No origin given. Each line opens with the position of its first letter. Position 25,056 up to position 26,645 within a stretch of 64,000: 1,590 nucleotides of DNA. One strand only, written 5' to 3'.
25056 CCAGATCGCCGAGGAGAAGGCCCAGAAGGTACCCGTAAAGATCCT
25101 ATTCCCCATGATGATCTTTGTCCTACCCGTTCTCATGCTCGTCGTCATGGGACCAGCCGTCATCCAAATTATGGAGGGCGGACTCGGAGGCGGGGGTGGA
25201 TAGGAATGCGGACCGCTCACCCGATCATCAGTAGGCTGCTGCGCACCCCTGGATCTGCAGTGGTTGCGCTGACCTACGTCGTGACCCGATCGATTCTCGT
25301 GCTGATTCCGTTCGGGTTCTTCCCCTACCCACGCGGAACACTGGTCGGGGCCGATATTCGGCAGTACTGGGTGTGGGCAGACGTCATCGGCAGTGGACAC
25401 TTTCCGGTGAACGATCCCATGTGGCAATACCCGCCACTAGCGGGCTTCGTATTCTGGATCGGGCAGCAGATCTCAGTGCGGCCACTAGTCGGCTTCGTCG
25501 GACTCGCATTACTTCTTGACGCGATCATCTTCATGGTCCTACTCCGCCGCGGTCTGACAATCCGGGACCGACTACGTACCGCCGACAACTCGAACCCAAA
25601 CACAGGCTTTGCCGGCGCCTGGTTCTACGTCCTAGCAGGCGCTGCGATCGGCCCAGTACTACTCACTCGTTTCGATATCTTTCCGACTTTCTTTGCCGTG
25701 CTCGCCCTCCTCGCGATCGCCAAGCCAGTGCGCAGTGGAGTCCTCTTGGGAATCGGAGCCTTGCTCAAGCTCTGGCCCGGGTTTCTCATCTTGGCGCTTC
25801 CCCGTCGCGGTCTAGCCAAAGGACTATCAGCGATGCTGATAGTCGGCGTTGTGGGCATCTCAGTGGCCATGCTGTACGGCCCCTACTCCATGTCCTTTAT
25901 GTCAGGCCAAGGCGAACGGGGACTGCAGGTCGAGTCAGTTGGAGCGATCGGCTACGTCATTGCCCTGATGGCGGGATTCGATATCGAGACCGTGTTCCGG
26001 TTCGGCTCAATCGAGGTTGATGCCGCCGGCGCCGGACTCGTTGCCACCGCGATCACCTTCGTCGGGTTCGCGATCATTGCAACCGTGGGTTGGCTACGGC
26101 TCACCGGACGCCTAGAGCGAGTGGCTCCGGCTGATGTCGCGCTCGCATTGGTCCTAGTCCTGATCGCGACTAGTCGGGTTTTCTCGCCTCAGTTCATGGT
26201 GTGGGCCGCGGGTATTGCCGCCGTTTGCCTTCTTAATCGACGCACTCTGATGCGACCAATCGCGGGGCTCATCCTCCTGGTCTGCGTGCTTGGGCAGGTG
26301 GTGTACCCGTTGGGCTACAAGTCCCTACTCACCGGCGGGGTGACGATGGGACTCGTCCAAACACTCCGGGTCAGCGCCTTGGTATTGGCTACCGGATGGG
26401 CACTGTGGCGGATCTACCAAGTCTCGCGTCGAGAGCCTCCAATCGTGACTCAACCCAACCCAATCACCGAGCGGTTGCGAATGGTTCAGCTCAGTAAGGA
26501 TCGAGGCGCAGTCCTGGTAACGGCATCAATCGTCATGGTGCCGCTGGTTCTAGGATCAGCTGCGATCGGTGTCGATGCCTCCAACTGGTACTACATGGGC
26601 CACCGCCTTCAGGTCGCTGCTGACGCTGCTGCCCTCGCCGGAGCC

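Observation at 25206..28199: Single 997-codon frame fusing a GT-C (GT87/DUF2029-like) membrane glycosyltransferase to a TadG-like pilus protein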

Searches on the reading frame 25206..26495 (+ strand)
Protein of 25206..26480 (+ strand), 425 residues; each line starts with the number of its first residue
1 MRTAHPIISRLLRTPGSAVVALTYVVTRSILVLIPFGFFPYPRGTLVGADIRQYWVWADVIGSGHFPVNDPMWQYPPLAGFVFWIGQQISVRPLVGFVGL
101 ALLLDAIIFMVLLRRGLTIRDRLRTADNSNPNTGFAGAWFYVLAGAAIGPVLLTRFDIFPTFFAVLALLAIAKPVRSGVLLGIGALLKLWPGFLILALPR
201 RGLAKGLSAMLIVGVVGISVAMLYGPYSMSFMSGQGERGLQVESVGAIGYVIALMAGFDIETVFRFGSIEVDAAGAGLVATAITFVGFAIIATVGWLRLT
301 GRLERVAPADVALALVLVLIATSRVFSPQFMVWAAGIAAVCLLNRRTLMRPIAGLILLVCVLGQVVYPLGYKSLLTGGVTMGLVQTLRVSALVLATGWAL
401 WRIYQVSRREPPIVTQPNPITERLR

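Call 13: search_solved_structures(query=window:25206-26480:+, max_evalue=10, show_alignments=2)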
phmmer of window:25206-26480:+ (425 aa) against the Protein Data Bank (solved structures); distinct sequences matched with E-value up to 10: 1.
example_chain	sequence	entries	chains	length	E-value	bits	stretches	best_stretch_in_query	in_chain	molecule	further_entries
4kop_A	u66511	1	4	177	0.42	12.9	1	222-305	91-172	Single-stranded DNA-binding protein WHY2, mitochondrial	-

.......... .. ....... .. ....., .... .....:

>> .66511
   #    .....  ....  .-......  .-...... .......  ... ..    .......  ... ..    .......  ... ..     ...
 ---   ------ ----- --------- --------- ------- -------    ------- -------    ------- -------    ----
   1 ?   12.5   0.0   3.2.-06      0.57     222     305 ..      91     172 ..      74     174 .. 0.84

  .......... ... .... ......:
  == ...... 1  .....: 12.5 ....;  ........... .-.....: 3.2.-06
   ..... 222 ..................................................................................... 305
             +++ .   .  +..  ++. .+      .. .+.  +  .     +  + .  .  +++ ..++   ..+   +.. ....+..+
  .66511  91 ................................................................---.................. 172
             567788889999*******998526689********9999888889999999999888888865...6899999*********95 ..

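Call 25: find_homologous_proteins(query=window:25206-26450:+, max_evalue=0.001)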
Query window:25206-26450:+ (415 aa): 145 proteins with E <= 0.001 among 8000 candidates; the best 120 are listed.
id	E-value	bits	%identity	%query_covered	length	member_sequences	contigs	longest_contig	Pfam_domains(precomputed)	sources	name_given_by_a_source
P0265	1.4e-120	421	56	92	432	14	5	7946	PF09594.17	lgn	-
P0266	1.4e-119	418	53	94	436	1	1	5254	PF09594.17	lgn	-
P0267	5.6e-119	416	52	97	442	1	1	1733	PF09594.17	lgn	-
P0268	2.7e-118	414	50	99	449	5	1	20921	PF09594.17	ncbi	-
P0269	5.6e-118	413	53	94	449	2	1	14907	PF09594.17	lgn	-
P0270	6.3e-117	409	52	96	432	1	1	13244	PF09594.17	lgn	-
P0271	1.0e-116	409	53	93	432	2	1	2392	PF09594.17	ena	-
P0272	1.6e-114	402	52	99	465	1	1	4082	PF09594.17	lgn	-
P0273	3.6e-114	400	51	97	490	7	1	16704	PF09594.17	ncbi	-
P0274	7.0e-114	399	50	97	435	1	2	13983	PF09594.17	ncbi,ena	-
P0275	7.2e-114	399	50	99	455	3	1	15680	PF09594.17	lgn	-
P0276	7.8e-114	399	51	99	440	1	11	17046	PF09594.17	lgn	-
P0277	2.7e-113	397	50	97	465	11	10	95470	PF09594.17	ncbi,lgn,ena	ncbi:MAG: glycosyltransferase family 87 protein [Candidatus Nanopelagicales bacterium]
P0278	3.6e-113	397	52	93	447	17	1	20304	PF09594.17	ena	-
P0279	4.8e-113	397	51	95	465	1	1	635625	PF09594.17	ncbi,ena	-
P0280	1.4e-112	395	50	98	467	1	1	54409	PF09594.17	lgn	-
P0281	1.7e-112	395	51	95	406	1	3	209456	PF09594.17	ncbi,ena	-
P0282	3.2e-112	394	52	92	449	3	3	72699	PF09594.17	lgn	-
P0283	9.2e-112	392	51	94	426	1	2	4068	PF09594.17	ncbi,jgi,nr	ncbi:MAG: DUF2029 domain-containing protein [Actinobacteria bacterium]|nr:DUF2029 domain-containing 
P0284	1.1e-111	392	49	96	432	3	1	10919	PF09594.17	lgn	-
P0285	1.7e-111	392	51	92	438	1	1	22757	PF09594.17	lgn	-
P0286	2.6e-111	391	51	93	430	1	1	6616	PF09594.17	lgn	-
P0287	3.0e-111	391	51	93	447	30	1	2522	PF09594.17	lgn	-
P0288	3.9e-111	390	51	99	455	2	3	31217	PF09594.17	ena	-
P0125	7.3e-111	389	51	92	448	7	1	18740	PF09594.17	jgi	jgi:hypothetical protein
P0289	1.0e-109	386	54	88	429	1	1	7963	PF09594.17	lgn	-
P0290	2.3e-109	384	54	93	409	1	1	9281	PF09594.17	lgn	-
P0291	4.4e-109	384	50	89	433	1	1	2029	PF09594.17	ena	-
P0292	1.9e-106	375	50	93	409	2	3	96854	PF09594.17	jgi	-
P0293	8.7e-105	369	50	89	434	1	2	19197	PF09594.17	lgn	-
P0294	9.3e-105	369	52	93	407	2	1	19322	PF09594.17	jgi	-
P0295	1.0e-104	369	48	95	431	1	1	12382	PF09594.17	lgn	-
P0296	3.6e-101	357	52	89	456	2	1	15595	PF09594.17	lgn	-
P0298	1.2e-90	323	48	91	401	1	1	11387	PF09594.17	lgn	-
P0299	1.3e-89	319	48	93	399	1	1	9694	PF09594.17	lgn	-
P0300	7.2e-88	314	48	91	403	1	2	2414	PF09594.17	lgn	-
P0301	8.8e-86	307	45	93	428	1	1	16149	PF09594.17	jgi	jgi:hypothetical protein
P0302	2.5e-85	305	46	93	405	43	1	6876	PF09594.17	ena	-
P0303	1.4e-83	300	43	96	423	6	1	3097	PF09594.17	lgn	-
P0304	6.5e-83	297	43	95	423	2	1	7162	PF09594.17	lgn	-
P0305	7.4e-81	291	44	91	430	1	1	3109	PF09594.17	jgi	-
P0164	1.6e-79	286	45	95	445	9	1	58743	PF09594.17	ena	-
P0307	2.6e-79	286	43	95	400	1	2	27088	PF09594.17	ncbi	-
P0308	1.2e-76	277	43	96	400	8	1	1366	PF09594.17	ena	-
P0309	1.7e-76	276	42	96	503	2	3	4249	PF09594.17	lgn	-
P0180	7.5e-76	274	42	88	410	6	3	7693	PF09594.17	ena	-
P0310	2.7e-75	272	40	94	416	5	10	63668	PF09594.17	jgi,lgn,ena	jgi:hypothetical protein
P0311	4.4e-75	272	40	96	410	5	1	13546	PF09594.17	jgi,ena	-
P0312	6.6e-73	264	42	90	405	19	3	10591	PF09594.17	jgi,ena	jgi:hypothetical protein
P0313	9.7e-73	264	42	93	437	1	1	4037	PF09594.17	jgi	-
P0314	4.4e-72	262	41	92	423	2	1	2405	PF09594.17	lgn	-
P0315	6.8e-72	261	39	93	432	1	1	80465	PF09594.17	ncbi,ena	-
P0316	1.5e-71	260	42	92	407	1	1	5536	PF09594.17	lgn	-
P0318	7.7e-71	258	40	89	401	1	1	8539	PF09594.17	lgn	-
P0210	8.8e-71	257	42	91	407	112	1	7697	PF09594.17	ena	-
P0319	9.1e-71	257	38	88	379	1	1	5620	PF09594.17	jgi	jgi:hypothetical protein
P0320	3.4e-70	255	41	92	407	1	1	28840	PF09594.17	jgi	jgi:hypothetical protein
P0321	3.4e-70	255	41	92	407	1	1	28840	PF09594.17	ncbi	-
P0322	4.9e-70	255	41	92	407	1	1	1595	PF09594.17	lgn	-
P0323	5.7e-70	255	41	92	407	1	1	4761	PF09594.17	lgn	-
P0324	6.3e-70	255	41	92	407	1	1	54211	PF09594.17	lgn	-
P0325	6.9e-70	254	41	92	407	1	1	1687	PF09594.17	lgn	-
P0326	7.3e-70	254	41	92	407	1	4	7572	PF09594.17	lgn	-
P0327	7.5e-70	254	44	84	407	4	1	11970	PF09594.17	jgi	jgi:hypothetical protein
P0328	1.0e-69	254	45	61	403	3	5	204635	PF09594.17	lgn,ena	-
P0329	1.8e-68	250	41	89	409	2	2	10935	PF09594.17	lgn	-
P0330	4.2e-68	249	40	92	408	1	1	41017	PF09594.17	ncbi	-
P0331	6.0e-68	248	42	84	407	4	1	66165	PF09594.17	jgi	jgi:hypothetical protein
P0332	6.8e-68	248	43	84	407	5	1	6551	PF09594.17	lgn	-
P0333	8.6e-68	248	41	89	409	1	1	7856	PF09594.17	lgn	-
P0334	1.5e-66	244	43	87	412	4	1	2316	PF09594.17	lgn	-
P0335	1.7e-66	243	38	91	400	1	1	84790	PF09594.17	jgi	jgi:hypothetical protein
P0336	4.3e-66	242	40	85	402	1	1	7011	PF09594.17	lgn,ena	-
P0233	3.4e-65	239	45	75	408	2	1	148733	PF09594.17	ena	-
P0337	2.2e-64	236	38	91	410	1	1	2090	PF09594.17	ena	-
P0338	2.6e-64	236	39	91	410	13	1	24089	PF09594.17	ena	-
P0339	7.7e-64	235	38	91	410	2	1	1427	PF09594.17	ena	-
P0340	7.9e-64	235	38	91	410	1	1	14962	PF09594.17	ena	-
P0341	4.8e-63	232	39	87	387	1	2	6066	PF09594.17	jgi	jgi:hypothetical protein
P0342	1.2e-62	231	39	87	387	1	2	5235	PF09594.17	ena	-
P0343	1.4e-62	230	39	87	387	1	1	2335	PF09594.17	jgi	jgi:hypothetical protein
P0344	1.7e-62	230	38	87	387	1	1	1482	PF09594.17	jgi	jgi:hypothetical protein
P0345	5.9e-62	228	40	90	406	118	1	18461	PF09594.17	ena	-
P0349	1.4e-60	224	39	84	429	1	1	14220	PF09594.17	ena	-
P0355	5.4e-60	222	35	93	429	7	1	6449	PF09594.17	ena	-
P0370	2.5e-57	213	37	87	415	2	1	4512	PF09594.17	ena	-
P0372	1.1e-56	211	35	90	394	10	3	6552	PF09594.17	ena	-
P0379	1.1e-53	201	39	88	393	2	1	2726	PF09594.17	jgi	jgi:hypothetical protein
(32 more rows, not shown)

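Call 27: find_encoding_contigs(protein=P0277, flank=8000, max_places=2)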
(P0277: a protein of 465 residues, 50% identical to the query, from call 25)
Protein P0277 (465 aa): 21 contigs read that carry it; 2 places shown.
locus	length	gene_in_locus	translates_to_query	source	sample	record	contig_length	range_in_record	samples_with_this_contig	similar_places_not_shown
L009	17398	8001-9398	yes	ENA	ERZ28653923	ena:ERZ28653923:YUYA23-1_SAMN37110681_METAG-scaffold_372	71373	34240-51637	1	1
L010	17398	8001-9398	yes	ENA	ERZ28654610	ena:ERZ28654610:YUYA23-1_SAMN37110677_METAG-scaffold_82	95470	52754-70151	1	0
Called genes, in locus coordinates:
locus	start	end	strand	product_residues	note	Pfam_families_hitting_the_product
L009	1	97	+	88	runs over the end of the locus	-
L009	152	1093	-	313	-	PF00480:ROK, PF02685:Glucokinase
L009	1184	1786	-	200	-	-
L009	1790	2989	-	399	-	PF01656:CbiA, PF02374:ArsA_ATPase, PF10609:ParA (faint), PF13614:AAA_31, PF17886:ArsA_HSP20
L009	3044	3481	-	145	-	PF10604:Polyketide_cyc2, PF03364:Polyketide_cyc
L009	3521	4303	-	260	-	PF00149:Metallophos, PF12850:Metallophos_2 (faint)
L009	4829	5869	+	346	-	PF13492:GAF_3 (faint), PF07730:HisKA_3, PF02518:HATPase_c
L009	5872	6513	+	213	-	PF00072:Response_reg, PF00196:GerE, PF08281:Sigma70_r4_2 (weak)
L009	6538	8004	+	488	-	-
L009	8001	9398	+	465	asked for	PF09594:GT87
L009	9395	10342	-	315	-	PF20706:GT4-conflict, PF00534:Glycos_transf_1, PF13692:Glyco_trans_1_4, PF13524:Glyco_trans_1_2 (weak)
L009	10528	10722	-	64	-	-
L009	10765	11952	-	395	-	PF02515:CoA_transf_3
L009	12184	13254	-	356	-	PF02885:Glycos_trans_3N, PF00591:Glycos_transf_3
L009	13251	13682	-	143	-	-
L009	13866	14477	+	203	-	PF00510:COX3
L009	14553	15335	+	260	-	PF14495:Cytochrom_C550 (faint), PF00034:Cytochrom_C, PF13442:Cytochrome_CBB3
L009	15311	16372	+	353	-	PF19297:QcrA_N, PF00355:Rieske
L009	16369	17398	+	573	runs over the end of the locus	PF00033:Cytochrome_B, PF13631:Cytochrom_B_N_2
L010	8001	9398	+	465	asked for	PF09594:GT87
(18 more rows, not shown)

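Call 29: find_encoding_contigs(protein=P0281, flank=8000, max_places=1)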
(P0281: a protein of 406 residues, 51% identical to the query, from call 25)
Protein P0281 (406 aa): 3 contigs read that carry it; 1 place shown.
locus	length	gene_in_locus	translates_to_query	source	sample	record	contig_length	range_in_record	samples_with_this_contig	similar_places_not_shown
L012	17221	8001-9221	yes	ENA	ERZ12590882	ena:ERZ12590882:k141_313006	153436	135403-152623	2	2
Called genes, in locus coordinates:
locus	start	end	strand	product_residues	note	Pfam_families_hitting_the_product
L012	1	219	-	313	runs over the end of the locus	PF00480:ROK, PF02685:Glucokinase (faint)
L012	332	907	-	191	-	-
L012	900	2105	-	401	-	PF01656:CbiA, PF02374:ArsA_ATPase, PF10609:ParA (faint), PF13614:AAA_31, PF17886:ArsA_HSP20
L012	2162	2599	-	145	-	PF10604:Polyketide_cyc2, PF03364:Polyketide_cyc (weak)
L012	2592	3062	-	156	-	PF10604:Polyketide_cyc2, PF03364:Polyketide_cyc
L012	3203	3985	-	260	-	PF00149:Metallophos (weak), PF12850:Metallophos_2 (faint)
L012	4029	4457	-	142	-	-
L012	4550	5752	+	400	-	PF07730:HisKA_3, PF02518:HATPase_c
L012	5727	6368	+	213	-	PF00072:Response_reg, PF00196:GerE, PF08281:Sigma70_r4_2 (weak)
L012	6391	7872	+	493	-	-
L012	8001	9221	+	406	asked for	PF09594:GT87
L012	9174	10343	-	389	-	PF00534:Glycos_transf_1, PF13692:Glyco_trans_1_4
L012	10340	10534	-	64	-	-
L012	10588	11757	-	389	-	PF02515:CoA_transf_3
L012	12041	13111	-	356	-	PF02885:Glycos_trans_3N, PF00591:Glycos_transf_3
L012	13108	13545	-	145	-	-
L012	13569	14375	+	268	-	PF00510:COX3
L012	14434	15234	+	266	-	PF14495:Cytochrom_C550 (faint), PF00034:Cytochrom_C, PF13442:Cytochrome_CBB3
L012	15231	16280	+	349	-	PF19297:QcrA_N, PF00355:Rieske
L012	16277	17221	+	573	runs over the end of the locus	PF00033:Cytochrome_B, PF13631:Cytochrom_B_N_2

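Call 30: search_protein_families(library=pfam, proteins=[L009:6538-8004:+, L012:6391-7872:+], max_evalue=1)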
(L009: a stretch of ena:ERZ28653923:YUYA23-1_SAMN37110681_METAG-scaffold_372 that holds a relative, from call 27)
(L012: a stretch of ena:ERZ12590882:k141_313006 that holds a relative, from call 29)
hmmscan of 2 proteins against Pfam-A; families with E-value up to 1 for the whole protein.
L009:6538-8004:+ (488 aa): 1 family
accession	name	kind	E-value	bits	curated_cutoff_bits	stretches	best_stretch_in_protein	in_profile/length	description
PF04995.19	CcmD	-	0.53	10.9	25.6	1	262-283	9-30/44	Heme exporter protein D (CcmD)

L012:6391-7872:+ (493 aa): 1 family
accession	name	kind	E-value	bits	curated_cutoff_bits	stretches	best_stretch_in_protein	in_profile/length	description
PF19510.5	DUF6044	-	0.058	12.2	27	1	102-230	97-217/564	Protein of unknown function (DUF6044)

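Call 45: predict_structure(alignment_id=A2)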
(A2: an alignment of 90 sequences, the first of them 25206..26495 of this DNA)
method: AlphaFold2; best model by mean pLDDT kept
length: 430 residues; sequences in the alignment: 90
mean_pLDDT: 94.2   pTM: 0.92
mean pLDDT of the five models: 94.2, 93.6, 93.5, 93.4, 93.4
residues with pLDDT >= 90: 378; 70-90: 34; 50-70: 15; < 50: 3
segments of 3 or more residues with pLDDT < 50: 1-3
pLDDT, mean of each block of 10 residues (from residue 1): 56 75 98 95 85 96 96 94 97 96 98 96 83 88 98 97 98 98 97 98 98 98 97 93 98 98 94 97 97 98 98 98 96 98 97 98 96 97 98 98 96 80 89
secondary structure, 60 per line:
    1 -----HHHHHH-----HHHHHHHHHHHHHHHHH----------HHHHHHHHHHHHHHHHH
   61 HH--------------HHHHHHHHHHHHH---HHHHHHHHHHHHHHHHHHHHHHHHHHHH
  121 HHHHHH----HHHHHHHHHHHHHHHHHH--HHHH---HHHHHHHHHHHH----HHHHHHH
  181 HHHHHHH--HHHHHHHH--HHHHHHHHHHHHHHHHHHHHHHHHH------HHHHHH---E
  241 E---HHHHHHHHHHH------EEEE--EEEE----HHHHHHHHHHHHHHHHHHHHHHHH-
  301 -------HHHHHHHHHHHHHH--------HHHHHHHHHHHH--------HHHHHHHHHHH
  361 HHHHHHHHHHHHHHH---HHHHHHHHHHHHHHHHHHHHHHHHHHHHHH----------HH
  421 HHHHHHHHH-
elements in order: H6-11 H17-33 H44-62 H77-89 H93-126 H131-148 H151-154 H158-169 H174-187 H190-197 H200-224 H231-236 H245-255 E262-265 E268-271 H276-299 H308-321 H330-341 H350-375 H379-408 H419-429

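Call 50: search_solved_structures(query=A2, max_evalue=1, show_alignments=2)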
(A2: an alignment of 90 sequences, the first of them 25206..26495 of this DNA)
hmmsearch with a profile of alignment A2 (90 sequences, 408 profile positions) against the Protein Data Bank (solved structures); distinct sequences matched with E-value up to 1: 0.

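Call 51: fold_search(model_id=the predicted structure, library=pdb)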
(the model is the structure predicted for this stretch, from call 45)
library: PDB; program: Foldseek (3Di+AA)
matches with E <= 10: 385; with E <= 0.001: 2
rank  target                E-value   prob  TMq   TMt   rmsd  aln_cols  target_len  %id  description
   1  9wno_A                1.4e-04  1.00  0.58  0.61   6.3       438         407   12  Cryo-EM structure of Candida glabrata GPI mannosyltransferase I bound to Dol-P-Man (released 2025-12-03)
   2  8imx_U                2.9e-04  1.00  0.55  0.56   7.4       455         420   12  Cryo-EM structure of GPI-T with a chimeric GPI-anchored protein (released 2023-08-16)
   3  7w72_U                1.0e-03  1.00  0.58  0.59   6.7       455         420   13  Structure of a human glycosylphosphatidylinositol (GPI) transamidase (released 2022-02-16)
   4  7wld_U                2.1e-03  1.00  0.59  0.60   7.3       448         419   13  Cryo-EM structure of the human glycosylphosphatidylinositol transamidase complex at 2.53 Angstrom resolution (released 2022-04-27)
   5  9dm5                  3.5e-03  1.00  0.54  0.59   6.5       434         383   16  Product-Bound mannosyltransferase PimE (released 2025-06-25)
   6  5f15                  5.6e-03  1.00  0.43  0.36  13.6       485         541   14  Crystal Structure of ArnT from Cupriavidus metallidurans bound to Undecaprenyl phosphate (released 2016-02-17)
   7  9ub7_B                6.1e-03  1.00  0.52  0.56   8.1       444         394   13  Structure of glycosylphosphatidylinositol transamidase,state 1 (released 2026-04-08)
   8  5ezm                  6.1e-03  1.00  0.42  0.35  15.1       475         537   13  Crystal Structure of ArnT from Cupriavidus metallidurans in the apo state (released 2016-02-17)
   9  9dm7_A                7.2e-03  1.00  0.53  0.60   6.3       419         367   17  mannosyltransferase PimE in complex with Fab_E6 (released 2025-06-25)
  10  9s6r_A                4.1e-02  0.98  0.37  0.40   9.2       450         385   13  Ternary cryo-EM structure of yeast ALG3 with Dol25-PP-GlcNAc2Man5, Dol25-P-Man, and Fab (released 2026-03-18)
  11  7tak_A                1.5e-01  0.10  0.13  0.13  23.9       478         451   13  Structure of a NAT transporter (released 2023-01-25)
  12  5l2b_B                2.3e-01  0.21  0.19  0.20  19.7       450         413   14  Structure of CNTnw N149S, E332A in an outward-facing state (released 2017-04-12)
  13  8hpj_A                2.4e-01  0.09  0.13  0.14  21.6       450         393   14  Crystal structure of the bacterial oxalate transporter OxlT in a ligand-free outward-facing form (released 2023-02-15)
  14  8xwp_R                2.8e-01  0.15  0.13  0.17  21.8       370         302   12  Cryo-EM structure of ET-1 bound ETBR-DNGI complex (released 2024-10-02)
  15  8tgn_A                3.0e-01  0.13  0.17  0.18  20.6       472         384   12  VMAT1 dimer with serotonin and reserpine (released 2024-03-20)
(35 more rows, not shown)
